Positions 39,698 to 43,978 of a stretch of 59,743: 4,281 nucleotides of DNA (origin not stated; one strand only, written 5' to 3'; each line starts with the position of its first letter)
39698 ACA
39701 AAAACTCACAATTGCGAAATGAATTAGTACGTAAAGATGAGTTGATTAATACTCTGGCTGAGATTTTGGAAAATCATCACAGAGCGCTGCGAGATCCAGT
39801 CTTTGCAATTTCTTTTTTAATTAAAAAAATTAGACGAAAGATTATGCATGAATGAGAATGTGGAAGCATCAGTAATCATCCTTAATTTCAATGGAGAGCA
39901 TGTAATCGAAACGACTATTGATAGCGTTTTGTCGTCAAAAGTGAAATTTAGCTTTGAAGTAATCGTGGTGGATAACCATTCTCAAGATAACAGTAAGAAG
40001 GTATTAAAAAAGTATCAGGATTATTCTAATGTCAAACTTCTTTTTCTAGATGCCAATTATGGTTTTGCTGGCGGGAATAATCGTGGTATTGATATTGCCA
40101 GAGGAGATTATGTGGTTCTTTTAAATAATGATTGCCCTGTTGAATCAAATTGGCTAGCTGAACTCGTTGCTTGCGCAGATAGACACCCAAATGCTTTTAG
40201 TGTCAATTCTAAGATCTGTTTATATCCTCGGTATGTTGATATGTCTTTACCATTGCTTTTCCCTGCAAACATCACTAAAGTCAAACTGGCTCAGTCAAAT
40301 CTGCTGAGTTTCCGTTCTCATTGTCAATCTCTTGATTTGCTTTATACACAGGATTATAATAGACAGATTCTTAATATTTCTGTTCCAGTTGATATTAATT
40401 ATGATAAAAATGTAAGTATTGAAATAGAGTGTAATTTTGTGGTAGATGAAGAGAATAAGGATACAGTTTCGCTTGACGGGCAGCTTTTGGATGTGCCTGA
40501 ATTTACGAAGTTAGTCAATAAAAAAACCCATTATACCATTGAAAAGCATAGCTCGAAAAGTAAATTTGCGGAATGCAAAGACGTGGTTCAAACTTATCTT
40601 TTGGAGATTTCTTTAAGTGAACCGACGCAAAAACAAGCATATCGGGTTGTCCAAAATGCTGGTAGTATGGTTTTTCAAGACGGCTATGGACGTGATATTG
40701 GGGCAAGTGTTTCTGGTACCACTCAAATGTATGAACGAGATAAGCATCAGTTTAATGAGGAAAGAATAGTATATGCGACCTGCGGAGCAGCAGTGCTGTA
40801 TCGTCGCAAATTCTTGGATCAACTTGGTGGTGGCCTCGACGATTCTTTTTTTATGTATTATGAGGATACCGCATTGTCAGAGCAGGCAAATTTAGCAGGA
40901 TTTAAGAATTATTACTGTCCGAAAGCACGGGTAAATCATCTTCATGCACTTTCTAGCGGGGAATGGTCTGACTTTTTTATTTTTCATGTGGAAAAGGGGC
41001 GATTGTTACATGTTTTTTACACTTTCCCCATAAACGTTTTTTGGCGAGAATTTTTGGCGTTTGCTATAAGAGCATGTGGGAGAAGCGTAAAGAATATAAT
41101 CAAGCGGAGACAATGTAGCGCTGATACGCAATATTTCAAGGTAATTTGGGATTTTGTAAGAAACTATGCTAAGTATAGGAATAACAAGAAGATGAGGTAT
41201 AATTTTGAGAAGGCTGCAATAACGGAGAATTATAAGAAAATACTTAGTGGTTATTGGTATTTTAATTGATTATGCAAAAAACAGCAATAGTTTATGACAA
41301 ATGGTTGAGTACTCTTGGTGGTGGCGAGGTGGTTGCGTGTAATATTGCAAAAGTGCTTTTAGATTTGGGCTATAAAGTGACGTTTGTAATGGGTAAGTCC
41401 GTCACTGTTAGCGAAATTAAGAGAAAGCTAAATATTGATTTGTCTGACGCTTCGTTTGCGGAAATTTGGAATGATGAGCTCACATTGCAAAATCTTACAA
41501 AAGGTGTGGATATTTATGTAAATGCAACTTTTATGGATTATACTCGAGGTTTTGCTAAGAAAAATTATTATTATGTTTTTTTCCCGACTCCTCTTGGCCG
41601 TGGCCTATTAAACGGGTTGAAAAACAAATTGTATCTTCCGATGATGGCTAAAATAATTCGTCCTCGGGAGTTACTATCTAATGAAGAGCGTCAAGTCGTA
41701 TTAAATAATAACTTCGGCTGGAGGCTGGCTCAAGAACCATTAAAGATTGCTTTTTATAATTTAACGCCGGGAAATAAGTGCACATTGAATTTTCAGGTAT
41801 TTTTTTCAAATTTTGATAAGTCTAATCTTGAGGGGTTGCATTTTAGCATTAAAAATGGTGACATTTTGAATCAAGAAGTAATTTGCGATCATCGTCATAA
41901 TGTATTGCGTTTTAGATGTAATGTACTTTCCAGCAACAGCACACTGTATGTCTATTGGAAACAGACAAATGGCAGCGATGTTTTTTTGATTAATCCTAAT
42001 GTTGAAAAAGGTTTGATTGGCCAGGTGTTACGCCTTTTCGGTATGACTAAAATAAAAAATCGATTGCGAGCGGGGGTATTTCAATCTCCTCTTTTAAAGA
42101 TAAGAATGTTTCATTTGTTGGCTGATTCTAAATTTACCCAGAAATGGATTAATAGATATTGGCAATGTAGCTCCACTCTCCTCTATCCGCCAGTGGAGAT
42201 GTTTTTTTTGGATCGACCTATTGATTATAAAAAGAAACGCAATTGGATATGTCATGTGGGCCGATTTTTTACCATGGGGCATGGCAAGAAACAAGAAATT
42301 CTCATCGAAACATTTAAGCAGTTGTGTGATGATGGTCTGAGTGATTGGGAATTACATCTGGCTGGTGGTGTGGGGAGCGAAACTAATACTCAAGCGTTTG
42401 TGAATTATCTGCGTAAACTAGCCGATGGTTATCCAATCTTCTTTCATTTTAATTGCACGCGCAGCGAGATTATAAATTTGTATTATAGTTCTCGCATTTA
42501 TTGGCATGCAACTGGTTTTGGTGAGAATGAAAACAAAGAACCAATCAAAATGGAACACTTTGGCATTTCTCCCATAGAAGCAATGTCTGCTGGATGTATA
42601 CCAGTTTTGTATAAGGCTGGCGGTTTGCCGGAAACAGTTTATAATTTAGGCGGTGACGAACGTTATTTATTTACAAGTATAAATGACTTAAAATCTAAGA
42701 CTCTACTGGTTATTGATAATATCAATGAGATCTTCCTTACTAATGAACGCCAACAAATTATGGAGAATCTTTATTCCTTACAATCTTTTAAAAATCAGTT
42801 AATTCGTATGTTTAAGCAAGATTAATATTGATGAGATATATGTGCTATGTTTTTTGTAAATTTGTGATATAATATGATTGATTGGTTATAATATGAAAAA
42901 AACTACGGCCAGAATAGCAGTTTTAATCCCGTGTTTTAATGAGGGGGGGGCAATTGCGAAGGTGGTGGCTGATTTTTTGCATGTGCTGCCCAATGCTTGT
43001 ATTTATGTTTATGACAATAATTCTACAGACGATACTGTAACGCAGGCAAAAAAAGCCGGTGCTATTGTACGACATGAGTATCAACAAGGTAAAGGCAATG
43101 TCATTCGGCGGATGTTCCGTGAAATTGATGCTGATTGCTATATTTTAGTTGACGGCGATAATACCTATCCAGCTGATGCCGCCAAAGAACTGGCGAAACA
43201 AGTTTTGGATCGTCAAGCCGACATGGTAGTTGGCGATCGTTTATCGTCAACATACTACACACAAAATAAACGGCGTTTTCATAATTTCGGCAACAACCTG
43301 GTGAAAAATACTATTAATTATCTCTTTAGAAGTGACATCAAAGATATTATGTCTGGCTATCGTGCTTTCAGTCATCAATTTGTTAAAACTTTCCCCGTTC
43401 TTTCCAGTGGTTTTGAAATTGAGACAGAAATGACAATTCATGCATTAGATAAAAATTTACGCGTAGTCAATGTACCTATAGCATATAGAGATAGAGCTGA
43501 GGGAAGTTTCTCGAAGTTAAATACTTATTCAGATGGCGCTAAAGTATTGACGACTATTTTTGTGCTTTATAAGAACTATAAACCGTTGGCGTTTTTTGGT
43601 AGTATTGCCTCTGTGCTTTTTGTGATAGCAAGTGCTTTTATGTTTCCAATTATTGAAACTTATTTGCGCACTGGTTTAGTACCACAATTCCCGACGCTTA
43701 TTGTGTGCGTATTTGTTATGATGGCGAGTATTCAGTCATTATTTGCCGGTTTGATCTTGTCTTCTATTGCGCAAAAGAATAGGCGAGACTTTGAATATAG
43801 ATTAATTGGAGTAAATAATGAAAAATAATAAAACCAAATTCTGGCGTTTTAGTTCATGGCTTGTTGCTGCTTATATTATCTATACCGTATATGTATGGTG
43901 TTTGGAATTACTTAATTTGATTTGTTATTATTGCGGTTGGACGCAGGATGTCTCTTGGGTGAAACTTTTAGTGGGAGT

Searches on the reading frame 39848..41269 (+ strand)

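Call 11: search_protein_families(library=pfam, proteins=[window:39848-41269:+], max_evalue=0.001)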
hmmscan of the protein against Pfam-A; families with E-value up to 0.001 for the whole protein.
window:39848-41269:+ (473 aa): 3 families
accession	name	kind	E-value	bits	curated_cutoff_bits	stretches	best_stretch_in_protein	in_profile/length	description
PF00535.33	Glycos_transf_2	-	5.2e-26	92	23.3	1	8-118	1-111/168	Glycosyl transferase family 2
PF13641.12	Glyco_tranf_2_3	-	1.4e-11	45.3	27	2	8-115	4-115/230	Glycosyltransferase like family 2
PF10111.15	Glyco_tranf_2_2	-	1.2e-07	32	27.3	1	10-108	3-104/276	Glycosyltransferase like family 2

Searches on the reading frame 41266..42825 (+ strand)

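Call 11: search_protein_families(library=pfam, proteins=[window:41266-42825:+], max_evalue=0.001)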
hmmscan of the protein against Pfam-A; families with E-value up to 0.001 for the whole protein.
window:41266-42825:+ (519 aa): 2 families
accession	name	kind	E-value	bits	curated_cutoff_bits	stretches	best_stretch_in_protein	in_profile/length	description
PF00534.26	Glycos_transf_1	-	8.8e-16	58.3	26.4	1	322-461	12-134/172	Glycosyl transferases group 1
PF13692.12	Glyco_trans_1_4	-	2.6e-09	37.9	27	1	326-470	2-125/142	Glycosyl transferases group 1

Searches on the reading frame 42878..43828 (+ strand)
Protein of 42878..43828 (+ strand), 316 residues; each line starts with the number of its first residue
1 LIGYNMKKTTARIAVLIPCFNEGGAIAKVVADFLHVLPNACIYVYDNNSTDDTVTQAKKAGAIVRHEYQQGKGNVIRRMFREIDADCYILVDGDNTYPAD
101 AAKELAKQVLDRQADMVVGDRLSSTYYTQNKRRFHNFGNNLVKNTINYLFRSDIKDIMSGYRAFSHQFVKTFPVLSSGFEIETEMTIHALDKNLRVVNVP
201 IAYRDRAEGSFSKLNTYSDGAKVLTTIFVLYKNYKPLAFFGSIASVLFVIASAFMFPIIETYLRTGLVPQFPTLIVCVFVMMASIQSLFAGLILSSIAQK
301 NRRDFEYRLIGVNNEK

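Call 11: search_protein_families(library=pfam, proteins=[window:42878-43828:+], max_evalue=0.001)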
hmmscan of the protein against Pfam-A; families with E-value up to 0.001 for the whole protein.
window:42878-43828:+ (316 aa): 2 families
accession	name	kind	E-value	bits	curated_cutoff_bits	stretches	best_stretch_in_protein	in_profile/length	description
PF00535.33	Glycos_transf_2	-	8.4e-17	62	23.3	1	15-164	2-159/168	Glycosyl transferase family 2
PF13641.12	Glyco_tranf_2_3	-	9.3e-07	29.5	27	1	12-121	2-123/230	Glycosyltransferase like family 2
